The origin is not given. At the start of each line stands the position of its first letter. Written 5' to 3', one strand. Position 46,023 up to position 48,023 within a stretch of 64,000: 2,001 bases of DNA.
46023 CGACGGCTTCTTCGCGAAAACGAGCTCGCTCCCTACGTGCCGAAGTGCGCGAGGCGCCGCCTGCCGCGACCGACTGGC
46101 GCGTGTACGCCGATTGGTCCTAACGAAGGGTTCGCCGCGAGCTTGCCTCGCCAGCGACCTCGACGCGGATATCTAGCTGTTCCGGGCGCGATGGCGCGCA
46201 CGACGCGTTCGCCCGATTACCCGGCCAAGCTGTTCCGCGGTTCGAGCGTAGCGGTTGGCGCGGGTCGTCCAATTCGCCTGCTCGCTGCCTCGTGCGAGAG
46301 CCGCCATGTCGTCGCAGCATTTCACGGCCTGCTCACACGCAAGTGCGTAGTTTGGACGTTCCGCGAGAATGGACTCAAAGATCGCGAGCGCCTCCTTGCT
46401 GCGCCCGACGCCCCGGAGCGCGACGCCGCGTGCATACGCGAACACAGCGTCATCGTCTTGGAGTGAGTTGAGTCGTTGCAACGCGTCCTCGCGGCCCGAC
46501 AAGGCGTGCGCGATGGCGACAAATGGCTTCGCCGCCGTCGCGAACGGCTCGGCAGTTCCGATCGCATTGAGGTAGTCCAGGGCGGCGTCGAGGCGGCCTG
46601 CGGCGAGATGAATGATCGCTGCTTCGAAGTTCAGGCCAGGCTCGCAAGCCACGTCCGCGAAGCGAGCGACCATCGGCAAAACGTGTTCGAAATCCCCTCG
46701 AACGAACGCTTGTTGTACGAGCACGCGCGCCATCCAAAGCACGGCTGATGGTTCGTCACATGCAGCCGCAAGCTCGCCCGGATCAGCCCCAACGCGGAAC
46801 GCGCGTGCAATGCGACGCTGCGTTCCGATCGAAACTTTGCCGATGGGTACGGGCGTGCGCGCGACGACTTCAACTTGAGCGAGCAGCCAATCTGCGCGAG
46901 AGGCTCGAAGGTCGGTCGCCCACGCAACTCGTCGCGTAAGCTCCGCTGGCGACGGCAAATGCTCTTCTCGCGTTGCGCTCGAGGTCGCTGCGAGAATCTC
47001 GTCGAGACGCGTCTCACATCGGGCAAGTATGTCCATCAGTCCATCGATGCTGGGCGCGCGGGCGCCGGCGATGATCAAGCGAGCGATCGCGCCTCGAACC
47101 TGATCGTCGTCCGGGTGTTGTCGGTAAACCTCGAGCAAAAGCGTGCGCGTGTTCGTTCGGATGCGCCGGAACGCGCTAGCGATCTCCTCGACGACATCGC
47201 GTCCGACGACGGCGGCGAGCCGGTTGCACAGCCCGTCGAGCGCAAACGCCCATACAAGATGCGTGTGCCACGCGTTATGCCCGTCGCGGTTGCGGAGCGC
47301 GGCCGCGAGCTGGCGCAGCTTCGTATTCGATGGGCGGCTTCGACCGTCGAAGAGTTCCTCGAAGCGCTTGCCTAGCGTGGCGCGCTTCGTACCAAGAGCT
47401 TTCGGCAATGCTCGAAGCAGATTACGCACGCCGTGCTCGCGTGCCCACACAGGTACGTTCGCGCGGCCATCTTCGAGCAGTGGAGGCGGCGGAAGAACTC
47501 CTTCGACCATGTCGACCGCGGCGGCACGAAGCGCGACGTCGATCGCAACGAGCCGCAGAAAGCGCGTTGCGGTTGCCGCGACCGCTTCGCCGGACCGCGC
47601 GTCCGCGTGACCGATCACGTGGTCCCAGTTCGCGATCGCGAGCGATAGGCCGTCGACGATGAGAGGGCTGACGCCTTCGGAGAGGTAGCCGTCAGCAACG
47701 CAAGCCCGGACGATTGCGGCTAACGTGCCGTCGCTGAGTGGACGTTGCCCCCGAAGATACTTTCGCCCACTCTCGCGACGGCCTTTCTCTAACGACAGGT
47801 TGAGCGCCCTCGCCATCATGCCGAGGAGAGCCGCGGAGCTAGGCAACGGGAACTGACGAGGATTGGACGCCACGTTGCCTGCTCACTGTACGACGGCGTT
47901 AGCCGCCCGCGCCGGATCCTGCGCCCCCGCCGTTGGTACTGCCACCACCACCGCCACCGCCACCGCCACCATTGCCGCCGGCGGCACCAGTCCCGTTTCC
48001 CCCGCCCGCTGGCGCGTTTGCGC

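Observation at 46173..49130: Uncharacterised co-directional trio: Mrr-like nuclease, glycine-rich mini-protein, double-HTH/TPR protein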

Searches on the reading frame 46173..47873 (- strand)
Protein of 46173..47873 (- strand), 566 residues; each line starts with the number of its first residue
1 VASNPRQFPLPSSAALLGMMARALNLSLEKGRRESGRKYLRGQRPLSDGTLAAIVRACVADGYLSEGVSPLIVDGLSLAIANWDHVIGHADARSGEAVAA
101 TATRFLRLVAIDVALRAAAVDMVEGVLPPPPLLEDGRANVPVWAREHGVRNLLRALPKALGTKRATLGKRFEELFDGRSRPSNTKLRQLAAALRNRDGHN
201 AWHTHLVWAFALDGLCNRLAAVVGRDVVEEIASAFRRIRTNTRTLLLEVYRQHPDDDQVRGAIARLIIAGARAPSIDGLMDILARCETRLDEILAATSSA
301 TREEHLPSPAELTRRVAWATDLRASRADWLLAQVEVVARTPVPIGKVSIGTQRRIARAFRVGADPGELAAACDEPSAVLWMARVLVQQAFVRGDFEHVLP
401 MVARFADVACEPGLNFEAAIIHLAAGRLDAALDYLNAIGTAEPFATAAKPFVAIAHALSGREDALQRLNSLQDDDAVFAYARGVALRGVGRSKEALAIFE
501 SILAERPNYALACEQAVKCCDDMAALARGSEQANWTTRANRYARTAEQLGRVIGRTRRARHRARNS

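Call 3: search_protein_families(library=pfam, proteins=[window:46173-47873:-], max_evalue=1)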
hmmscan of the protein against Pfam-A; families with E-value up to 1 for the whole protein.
window:46173-47873:- (566 aa): 9 families
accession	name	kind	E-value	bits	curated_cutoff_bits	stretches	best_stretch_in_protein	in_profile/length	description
PF24575.1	TPR_Slam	-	0.00029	21.6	35.2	1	472-510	43-81/104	Surface lipoprotein assembly modifier, N-terminal TPR repeats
PF13428.12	TPR_14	-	0.00032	21.5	23.5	1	480-517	5-42/44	Tetratricopeptide repeat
PF07719.23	TPR_2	-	0.0008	19.8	27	0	479-509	4-34/34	Tetratricopeptide repeat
PF14559.12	TPR_19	-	0.0018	19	25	1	490-523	5-38/68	Tetratricopeptide repeat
PF04733.20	Coatomer_E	-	0.057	13.3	21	1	415-519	105-211/290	Coatomer epsilon subunit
PF13174.12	TPR_6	-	0.093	13.9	26.3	0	482-508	6-32/33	Tetratricopeptide repeat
PF01381.28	HTH_3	-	0.12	12.9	23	0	177-194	32-49/55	Helix-turn-helix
PF25058.1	ARM_TT21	-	0.15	12.5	27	0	403-453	85-135/155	Tetratricopeptide repeat protein 21 ARM repeat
PF00515.34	TPR_1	-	0.27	11.6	27.8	0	480-509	5-34/34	Tetratricopeptide repeat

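Call 4: search_protein_families(library=padloc, proteins=[window:46173-47873:-], max_evalue=1)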
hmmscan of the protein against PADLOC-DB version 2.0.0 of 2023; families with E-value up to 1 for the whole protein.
window:46173-47873:- (566 aa): 0 families

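Call 5: search_protein_families(library=ncbifam, proteins=[window:46173-47873:-], max_evalue=1)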
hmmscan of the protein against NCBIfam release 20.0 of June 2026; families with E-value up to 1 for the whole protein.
window:46173-47873:- (566 aa): 2 families
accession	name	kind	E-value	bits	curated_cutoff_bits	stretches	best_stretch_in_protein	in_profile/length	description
NF040561.1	PrimPol_Msp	equivalog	0.047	12.2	200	1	479-559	28-108/515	CRISPR-associated primase-polymerase type A1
NF040959.1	MamA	equivalog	0.049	13.1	200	1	419-508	44-137/204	magnetosome protein MamA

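Call 7: search_solved_structures(query=window:46173-47873:-, max_evalue=10, show_alignments=2)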
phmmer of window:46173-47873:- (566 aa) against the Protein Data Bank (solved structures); distinct sequences matched with E-value up to 10: 3.
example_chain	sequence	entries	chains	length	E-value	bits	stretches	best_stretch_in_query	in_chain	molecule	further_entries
4xi0_A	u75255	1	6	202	0.74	12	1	473-513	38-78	Magnetosome protein MamA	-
5lfl_A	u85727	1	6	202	0.78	11.9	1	473-513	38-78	Magnetosome protein MamA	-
5lfm_A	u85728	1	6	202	0.84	11.8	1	474-513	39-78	Magnetosome protein MamA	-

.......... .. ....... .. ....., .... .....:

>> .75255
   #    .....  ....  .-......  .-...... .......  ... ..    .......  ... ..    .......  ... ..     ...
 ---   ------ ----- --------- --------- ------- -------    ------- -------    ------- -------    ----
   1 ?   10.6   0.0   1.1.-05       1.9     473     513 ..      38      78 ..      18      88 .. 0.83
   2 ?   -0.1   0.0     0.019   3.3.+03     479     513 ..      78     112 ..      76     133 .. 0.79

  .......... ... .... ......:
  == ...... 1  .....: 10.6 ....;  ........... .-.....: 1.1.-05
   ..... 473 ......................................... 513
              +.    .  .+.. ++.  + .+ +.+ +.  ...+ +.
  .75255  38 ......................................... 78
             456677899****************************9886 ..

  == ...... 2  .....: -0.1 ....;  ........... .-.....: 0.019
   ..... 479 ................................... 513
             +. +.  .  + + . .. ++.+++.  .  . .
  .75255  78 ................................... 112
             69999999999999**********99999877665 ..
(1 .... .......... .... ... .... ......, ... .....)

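Call 10: find_homologous_proteins(query=window:46173-47873:-)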
Query window:46173-47873:- (566 aa): 6 proteins with E <= 0.001 among 8000 candidates.
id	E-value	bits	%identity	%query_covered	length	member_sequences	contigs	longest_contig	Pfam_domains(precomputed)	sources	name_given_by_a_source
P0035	0.0e+0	1190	100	97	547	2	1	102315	-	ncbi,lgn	ncbi:MAG TPA: hypothetical protein VGG74_03805 [Kofleriaceae bacterium]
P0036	0.0e+0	1017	91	91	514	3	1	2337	-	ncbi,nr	ncbi:MAG TPA: hypothetical protein VHW01_02245, partial [Polyangiaceae bacterium]|nr:hypothetical pr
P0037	1.8e-204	699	62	95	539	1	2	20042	-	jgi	jgi:hypothetical protein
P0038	8.7e-133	462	46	96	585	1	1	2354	-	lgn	-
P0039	6.8e-79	284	39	78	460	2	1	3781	PF13432.13,PF07719.24,PF13174.13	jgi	jgi:hypothetical protein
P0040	5.3e-6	44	45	7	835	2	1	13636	PF03704.24,PF13414.13,PF21545.4,PF13844.13,PF13374.13,PF07721.21,PF24575.2,PF00515.35,PF13424.13,PF13429.13,PF07719.24,PF13174.13,PF20308.5,PF13431.13,PF23914.2,PF25062.2,PF13176.13,PF13428.13,PF04733.21,PF14559.13,PF13371.13,PF12895.14,PF13432.13,PF13181.13,PF01239.29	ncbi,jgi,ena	jgi:predicted O-linked N-acetylglucosamine transferase (SPINDLY family)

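Call 12: find_encoding_contigs(protein=P0037, flank=10000, max_places=4)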
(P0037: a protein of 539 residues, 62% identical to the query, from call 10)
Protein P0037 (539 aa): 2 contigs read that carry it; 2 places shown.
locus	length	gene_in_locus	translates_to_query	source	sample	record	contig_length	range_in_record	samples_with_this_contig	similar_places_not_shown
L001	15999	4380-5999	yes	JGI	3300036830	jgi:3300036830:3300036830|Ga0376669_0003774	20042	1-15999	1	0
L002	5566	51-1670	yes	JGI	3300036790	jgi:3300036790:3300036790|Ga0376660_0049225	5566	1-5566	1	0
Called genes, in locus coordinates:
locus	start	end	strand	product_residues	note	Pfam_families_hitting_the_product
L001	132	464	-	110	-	-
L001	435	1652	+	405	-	PF01702:TGT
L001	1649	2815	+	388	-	PF14072:DndB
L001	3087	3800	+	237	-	-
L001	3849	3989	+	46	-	-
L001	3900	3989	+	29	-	-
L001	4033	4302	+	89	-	-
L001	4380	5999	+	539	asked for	-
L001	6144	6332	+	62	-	-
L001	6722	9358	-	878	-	PF12770:CHAT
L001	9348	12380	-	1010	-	-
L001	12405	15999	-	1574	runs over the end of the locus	PF12770:CHAT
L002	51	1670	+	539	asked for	-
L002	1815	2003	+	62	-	-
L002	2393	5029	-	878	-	PF12770:CHAT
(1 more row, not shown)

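Call 13: find_encoding_contigs(protein=P0039, flank=10000, max_places=4)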
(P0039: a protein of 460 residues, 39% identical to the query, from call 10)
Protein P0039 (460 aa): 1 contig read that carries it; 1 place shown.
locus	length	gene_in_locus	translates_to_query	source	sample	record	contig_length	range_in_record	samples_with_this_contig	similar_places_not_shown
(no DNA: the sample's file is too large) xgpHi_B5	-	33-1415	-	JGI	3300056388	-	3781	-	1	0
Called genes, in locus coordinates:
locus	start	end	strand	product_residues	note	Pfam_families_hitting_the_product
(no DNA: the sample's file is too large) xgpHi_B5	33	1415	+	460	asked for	PF07719:TPR_2 (faint), PF13174:TPR_6 (faint), PF13432:TPR_16 (faint)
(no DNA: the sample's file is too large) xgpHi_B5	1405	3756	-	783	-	PF00082:Peptidase_S8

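Call 14: find_encoding_contigs(protein=P0038, flank=10000, max_places=4)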
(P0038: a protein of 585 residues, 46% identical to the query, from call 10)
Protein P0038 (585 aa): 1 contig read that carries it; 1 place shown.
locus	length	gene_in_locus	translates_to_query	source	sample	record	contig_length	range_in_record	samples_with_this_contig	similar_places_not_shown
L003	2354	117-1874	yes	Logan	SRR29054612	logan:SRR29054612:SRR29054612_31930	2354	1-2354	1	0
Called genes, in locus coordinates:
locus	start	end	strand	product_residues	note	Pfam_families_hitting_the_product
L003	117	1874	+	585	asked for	-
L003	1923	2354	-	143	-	?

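Call 15: find_encoding_contigs(protein=P0036, flank=10000, max_places=4)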
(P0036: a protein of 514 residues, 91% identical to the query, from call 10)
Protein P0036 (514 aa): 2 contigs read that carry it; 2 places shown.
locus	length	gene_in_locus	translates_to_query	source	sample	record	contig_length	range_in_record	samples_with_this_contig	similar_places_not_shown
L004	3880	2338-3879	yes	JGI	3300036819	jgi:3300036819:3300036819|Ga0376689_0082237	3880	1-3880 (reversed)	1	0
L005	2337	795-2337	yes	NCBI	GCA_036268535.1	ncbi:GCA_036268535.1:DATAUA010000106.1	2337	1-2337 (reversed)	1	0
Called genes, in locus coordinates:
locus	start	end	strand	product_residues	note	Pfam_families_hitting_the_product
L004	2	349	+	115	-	?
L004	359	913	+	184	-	PF05258:DciA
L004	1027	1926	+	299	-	-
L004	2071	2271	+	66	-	-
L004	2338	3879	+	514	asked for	?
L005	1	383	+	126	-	?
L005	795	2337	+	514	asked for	?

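Call 25: find_related_loci(query=A3, collection=metagenome_contigs, flank=10000)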
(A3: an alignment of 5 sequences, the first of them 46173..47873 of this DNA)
Query A3 (566 aa) in metagenome_contigs; peptide patterns used: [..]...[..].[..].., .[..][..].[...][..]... (x = any residue, [..] = any of these).
401 stretches matched a pattern, but none encodes a relative of the query by tblastn (E <= 1e-3).

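Call 32: search_protein_families(library=pfam, proteins=[L001:3087-3800:+, L001:3804-3989:+, L001:6144-6332:+, L003:1923-2354:-, L001:9348-12380:-, L001:6722-9358:-], max_evalue=0.1)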
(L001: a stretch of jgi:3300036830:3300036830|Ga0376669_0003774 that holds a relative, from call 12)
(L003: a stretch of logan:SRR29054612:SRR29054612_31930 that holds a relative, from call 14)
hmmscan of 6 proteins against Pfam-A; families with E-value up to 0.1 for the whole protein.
L001:3087-3800:+ (237 aa): 0 families

L001:3804-3989:+ (61 aa): 2 families
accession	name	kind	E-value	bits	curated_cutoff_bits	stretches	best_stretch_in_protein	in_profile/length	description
PF19965.4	VMAP-M2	-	0.013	15.6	27.7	1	9-52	101-139/214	vWA-MoxR associated protein middle region (VMAP-M) 2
PF07378.16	FlbT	-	0.022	15.2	27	1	3-57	65-119/125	Flagellar protein FlbT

L001:6144-6332:+ (62 aa): 0 families

L003:1923-2354:- (143 aa): 1 family
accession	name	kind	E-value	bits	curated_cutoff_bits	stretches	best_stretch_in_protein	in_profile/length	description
PF11412.14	DsbD_N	-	0.081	13.4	25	0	9-36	17-43/119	Thiol:disulfide interchange protein DsbD, N-terminal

L001:9348-12380:- (1010 aa): 0 families

L001:6722-9358:- (878 aa): 1 family
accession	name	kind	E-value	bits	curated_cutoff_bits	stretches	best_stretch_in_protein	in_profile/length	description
PF12770.12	CHAT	-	3.2e-40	138.8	24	1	633-877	17-289/289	CHAT domain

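Call 45: predict_structure(alignment_id=A3)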
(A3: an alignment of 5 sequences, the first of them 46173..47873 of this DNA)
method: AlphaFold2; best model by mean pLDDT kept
length: 566 residues; sequences in the alignment: 5
mean_pLDDT: 59.3   pTM: 0.45
mean pLDDT of the five models: 59.3, 57.6, 55.4, 51.9, 51.5
residues with pLDDT >= 90: 3; 70-90: 142; 50-70: 245; < 50: 176
segments of 3 or more residues with pLDDT < 50: 1-49, 85-94, 130-136, 168-195, 197-199, 274-276, 278-280, 283-313, 320-341, 550-566
pLDDT, mean of each block of 10 residues (from residue 1): 27 42 41 44 47 56 57 58 48 51 60 68 57 51 62 56 50 41 41 47 57 63 68 69 68 63 60 50 47 37 43 50 44 44 63 70 62 70 66 61 73 78 74 85 73 70 67 68 73 87 80 80 80 81 69 40 32
secondary structure, 60 per line:
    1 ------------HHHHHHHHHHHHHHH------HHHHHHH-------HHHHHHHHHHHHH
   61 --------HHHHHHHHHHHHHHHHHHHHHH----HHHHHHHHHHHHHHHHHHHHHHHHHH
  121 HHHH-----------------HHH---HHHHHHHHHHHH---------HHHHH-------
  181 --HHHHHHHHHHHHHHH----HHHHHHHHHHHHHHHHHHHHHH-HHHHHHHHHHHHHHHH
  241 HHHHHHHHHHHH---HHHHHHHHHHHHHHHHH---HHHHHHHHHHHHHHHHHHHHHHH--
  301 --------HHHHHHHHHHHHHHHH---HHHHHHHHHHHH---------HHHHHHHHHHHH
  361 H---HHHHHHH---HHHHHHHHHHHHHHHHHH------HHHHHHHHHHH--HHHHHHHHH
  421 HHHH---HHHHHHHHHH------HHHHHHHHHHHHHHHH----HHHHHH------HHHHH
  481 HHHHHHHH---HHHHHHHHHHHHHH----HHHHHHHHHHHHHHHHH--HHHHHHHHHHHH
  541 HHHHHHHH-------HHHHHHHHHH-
elements in order: H13-27 H34-40 H48-60 H69-90 H95-124 H148-159 H169-173 H183-197 H202-223 H225-252 H256-272 H276-298 H309-324 H328-339 H349-361 H365-371 H375-392 H399-409 H412-424 H428-437 H444-459 H464-469 H476-488 H492-505 H510-526 H529-548 H556-565

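Call 48: search_protein_families(library=phrogs, proteins=[window:46173-47873:-], max_evalue=1)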
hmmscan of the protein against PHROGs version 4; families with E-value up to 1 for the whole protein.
window:46173-47873:- (566 aa): 2 families
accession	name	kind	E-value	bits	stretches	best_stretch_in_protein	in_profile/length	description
phrog_23106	-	unknown function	0.025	15.6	1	218-297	7-79/102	-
phrog_28412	-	unknown function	0.054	12.3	1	233-339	1128-1230/1244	-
